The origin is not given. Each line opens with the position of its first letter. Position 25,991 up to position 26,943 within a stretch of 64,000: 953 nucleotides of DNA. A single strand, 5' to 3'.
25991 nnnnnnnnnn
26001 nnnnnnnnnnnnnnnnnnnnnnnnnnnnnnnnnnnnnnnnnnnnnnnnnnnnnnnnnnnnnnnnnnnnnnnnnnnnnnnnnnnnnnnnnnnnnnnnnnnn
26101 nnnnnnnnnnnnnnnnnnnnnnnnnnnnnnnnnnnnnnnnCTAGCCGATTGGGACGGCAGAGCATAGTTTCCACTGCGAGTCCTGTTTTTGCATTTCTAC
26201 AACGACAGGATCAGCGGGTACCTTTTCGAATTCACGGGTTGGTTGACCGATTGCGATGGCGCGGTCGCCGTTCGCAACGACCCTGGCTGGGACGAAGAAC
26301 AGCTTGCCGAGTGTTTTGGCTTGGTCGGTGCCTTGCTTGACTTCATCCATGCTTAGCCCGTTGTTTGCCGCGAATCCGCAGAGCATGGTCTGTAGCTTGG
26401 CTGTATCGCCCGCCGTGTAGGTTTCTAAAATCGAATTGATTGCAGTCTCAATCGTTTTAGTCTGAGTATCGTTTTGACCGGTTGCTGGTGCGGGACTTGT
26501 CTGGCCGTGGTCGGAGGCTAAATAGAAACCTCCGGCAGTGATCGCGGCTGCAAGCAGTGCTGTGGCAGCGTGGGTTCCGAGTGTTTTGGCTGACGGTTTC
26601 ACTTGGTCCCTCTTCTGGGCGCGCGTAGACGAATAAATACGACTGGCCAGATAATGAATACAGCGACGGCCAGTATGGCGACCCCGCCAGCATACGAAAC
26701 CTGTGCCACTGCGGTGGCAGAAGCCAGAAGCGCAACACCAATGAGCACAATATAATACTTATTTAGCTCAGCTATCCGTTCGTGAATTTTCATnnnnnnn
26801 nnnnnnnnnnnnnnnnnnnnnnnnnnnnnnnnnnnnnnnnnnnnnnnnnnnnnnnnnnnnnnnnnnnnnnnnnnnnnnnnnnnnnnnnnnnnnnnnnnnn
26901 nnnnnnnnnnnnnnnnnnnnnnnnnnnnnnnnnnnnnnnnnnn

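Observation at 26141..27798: Reverse-strand, low-GC three-gene membrane/secreted moron cassette between HNH and terminase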

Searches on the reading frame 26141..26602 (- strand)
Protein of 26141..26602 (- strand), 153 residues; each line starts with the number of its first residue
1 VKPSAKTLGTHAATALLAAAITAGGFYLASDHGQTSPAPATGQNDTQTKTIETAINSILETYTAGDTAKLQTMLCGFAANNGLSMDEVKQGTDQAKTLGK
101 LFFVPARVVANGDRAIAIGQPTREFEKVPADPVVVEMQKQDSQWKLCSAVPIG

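Call 4: search_protein_families(library=pfam, proteins=[window:26141-26602:-], max_evalue=0.1)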
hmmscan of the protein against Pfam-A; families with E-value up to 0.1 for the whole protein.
window:26141-26602:- (153 aa): 1 family
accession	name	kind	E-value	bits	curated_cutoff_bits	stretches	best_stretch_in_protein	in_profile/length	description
PF17363.7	DUF5388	-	0.041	14.7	26.1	1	40-74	22-56/64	Family of unknown function (DUF5388)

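Call 5: search_protein_families(library=phrogs, proteins=[window:26141-26602:-], max_evalue=0.1)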
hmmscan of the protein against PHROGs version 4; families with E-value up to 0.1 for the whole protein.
window:26141-26602:- (153 aa): 2 families
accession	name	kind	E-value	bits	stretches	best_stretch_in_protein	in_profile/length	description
phrog_23859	-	unknown function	9e-05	22.7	1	12-89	115-196/473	-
phrog_3425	-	unknown function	0.096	13.4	0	51-80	18-47/76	-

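Call 13: search_dna_similar(query=window:26141-26602:-, collection=phages, mode=protein, max_rows=40, max_evalue=0.01)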
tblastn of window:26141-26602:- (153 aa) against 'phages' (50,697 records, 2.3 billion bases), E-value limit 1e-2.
Records with a match: 1; places in all: 1; records where one place covers at least 80% of the query: 1.
Best place of each record, by identity: >=99% 1.
By first word of the organism name: Mycobacterium 1.
By host as written in the record: Mycobacterium chelonae strain ATCC 35752 1.
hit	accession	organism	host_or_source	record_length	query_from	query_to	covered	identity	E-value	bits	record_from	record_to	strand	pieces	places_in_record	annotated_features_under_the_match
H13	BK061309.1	Mycobacterium phage McProf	Mycobacterium chelonae strain ATCC 35752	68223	26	153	84%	100.0%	6e-82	267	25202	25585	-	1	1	48: membrane protein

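Call 20: search_protein_families(library=ncbifam, proteins=[window:26141-26602:-], max_evalue=0.05)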
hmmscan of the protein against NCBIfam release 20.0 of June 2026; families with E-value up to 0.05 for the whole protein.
window:26141-26602:- (153 aa): 2 families
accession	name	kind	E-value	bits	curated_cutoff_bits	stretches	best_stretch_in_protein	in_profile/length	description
NF051431.1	Rv0361_Cterm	subfamily_domain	2.4e-11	44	37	1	11-148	10-140/140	Rv0361 family membrane protein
NF043014.1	DArabDhDalD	equivalog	0.0032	16.2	600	1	8-85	89-168/452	D-arabinitol 4-dehydrogenase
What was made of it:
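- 26141..26602 (-): gp48, 153 aa, N-terminal membrane anchor plus exofacial Rv0361-family (probably NTF2-like) domain; candidate second immunity or accessory protein. NCBIfam NF051431, 44 bits against cutoff 37 (call 20).
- Checked: gp48 does have a nameable family: NCBIfam NF051431, Rv0361 family membrane protein, 44 bits against a cutoff of 37 (call 20).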

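Call 21: search_protein_families(library=padloc, proteins=[window:26141-26602:-], max_evalue=0.1)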
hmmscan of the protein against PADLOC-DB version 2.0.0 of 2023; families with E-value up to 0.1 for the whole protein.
window:26141-26602:- (153 aa): 0 families
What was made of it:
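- No PADLOC match (call 21).
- Tried and rejected: Rejected for lack of any PADLOC hit (call 21).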

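Call 24: find_homologous_proteins(query=window:26141-26602:-, max_evalue=0.001)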
Query window:26141-26602:- (153 aa): 1 proteins with E <= 0.001 among 171 candidates.
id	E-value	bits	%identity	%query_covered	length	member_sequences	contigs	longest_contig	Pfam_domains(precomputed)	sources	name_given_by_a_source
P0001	3.5e-94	330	100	100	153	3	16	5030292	-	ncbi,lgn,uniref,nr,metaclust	ncbi:TPA_asm: membrane protein [Mycobacterium phage McProf]|uniref:Rv0361 family membrane protein n=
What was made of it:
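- Tried and rejected: It returned only itself (call 24), and tblastn against phage records likewise (call 13).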

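Call 77: predict_structure(protein=window:26141-26602:-)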
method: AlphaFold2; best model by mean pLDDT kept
length: 153 residues; sequences in the alignment: 1
mean_pLDDT: 46.9   pTM: 0.35
mean pLDDT of the five models: 46.9, 46.8, 42.1, 38.9, 38.3
residues with pLDDT >= 90: 0; 70-90: 1; 50-70: 68; < 50: 84
segments of 3 or more residues with pLDDT < 50: 1-45, 80-85, 87-92, 97-107, 124-126
pLDDT, mean of each block of 10 residues (from residue 1): 36 32 28 33 47 56 51 52 47 45 46 60 50 61 59 50
secondary structure, 60 per line:
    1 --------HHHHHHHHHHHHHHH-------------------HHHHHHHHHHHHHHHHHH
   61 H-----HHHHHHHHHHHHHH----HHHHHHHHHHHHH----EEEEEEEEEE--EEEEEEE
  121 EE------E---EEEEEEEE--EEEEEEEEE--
elements in order: H9-23 H43-61 H67-80 H85-97 E102-111 E114-122 E133-140 E143-151
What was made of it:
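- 26141..26602 (-): Predicted secondary structure is TM, three helices, four strands, but at low confidence (call 77).
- On NTF2-like fold (gp48 exofacial domain): The single-sequence AF2 secondary-structure order fits, but pLDDT is 47 (call 77).
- Tried and rejected: AF2 of gp48 without an alignment. pLDDT was 47, so I ran no fold search on it (call 77).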

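Call 79: search_solved_structures(query=A4, max_evalue=10, show_alignments=1)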
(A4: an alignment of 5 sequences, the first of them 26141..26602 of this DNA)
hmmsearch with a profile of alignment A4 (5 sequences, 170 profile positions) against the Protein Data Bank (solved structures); distinct sequences matched with E-value up to 10: 14.
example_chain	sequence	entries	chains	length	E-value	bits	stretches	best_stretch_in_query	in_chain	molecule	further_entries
6mkg_A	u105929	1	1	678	0.051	16.6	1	13-98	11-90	penicillin binding protein 5 (PBP5)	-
8gdl_A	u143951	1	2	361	0.055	16.5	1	67-159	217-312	Secreted salivary acid phosphatase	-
3mhe_A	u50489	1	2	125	0.67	13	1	52-150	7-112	Steroid Delta-Isomerase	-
3nbr_A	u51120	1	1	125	0.84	12.7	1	52-137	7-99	Steroid Delta-isomerase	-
4l7k_A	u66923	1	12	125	0.99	12.4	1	52-150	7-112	Steroid Delta-isomerase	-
1buq_A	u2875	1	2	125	1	12.4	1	52-150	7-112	PROTEIN (3-KETOSTEROID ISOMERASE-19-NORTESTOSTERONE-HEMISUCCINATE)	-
1isk_A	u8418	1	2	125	1.1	12.3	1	52-150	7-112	3-OXO-DELTA5-STEROID ISOMERASE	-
3nuv_A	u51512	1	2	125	1.1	12.3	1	52-137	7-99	Steroid Delta-isomerase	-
1p51_A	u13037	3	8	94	1.1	12.3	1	41-70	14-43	DNA-binding protein HU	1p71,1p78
1ogz_A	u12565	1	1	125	1.1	12.3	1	52-150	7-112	STEROID DELTA-ISOMERASE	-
3mki_A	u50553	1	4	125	1.3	12.1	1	52-137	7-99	Steroid Delta-Isomerase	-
1ohp_A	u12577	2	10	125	1.3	12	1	52-148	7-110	STEROID DELTA-ISOMERASE | KETOSTEROID ISOMERASE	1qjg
3m8c_A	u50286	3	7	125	1.4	12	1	52-137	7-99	Steroid Delta-isomerase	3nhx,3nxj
5ugi_A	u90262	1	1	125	1.4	12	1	52-150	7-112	Steroid Delta-isomerase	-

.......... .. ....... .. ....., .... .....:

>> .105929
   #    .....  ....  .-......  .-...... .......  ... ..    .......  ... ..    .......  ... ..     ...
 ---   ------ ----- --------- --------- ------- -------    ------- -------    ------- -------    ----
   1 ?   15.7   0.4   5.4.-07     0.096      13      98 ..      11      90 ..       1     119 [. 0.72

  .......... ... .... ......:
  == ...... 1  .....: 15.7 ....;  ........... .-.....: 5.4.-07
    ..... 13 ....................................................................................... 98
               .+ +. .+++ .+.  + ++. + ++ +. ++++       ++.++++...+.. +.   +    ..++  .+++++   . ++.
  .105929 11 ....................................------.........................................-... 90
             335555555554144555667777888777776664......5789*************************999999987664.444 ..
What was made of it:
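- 26141..26602 (-): Weak profile hits to NTF2-fold proteins in the PDB (call 79).
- On NTF2-like fold (gp48 exofacial domain): Profile A4 gives weak hits to the PBP5 N-terminal domain (E 0.05) and full-length ketosteroid isomerases (E ~1) (call 79).
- Closest known: Rv0361 family membrane proteins. Different: The NTF2 fold of gp48 rests on weak profile hits and a low-confidence model (calls 77, 79).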

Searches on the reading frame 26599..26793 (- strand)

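Call 4: search_protein_families(library=pfam, proteins=[window:26599-26793:-], max_evalue=0.1)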
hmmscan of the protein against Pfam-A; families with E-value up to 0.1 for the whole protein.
window:26599-26793:- (64 aa): 1 family
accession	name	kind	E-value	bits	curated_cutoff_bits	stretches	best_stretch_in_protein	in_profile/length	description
PF12650.12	DUF3784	-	0.084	13.5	28.1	1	8-55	43-91/94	Domain of unknown function (DUF3784)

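Call 5: search_protein_families(library=phrogs, proteins=[window:26599-26793:-], max_evalue=0.1)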
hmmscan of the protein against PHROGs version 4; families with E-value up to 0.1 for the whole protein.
window:26599-26793:- (64 aa): 1 family
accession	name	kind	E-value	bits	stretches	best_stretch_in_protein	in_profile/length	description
phrog_14455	-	unknown function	0.014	16.7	1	11-51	34-74/88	-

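Call 20: search_protein_families(library=ncbifam, proteins=[window:26599-26793:-], max_evalue=0.05)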
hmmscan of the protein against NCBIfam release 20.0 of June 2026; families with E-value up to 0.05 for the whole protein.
window:26599-26793:- (64 aa): 1 family
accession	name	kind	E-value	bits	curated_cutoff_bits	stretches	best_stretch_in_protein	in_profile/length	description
NF052423.1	lpg1689_fam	equivalog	0.00058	19.4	150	1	12-56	113-157/184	lpg1689 family Dot/Icm T4SS effector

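Call 21: search_protein_families(library=padloc, proteins=[window:26599-26793:-], max_evalue=0.1)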
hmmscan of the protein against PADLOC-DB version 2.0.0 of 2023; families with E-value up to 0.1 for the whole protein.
window:26599-26793:- (64 aa): 0 families
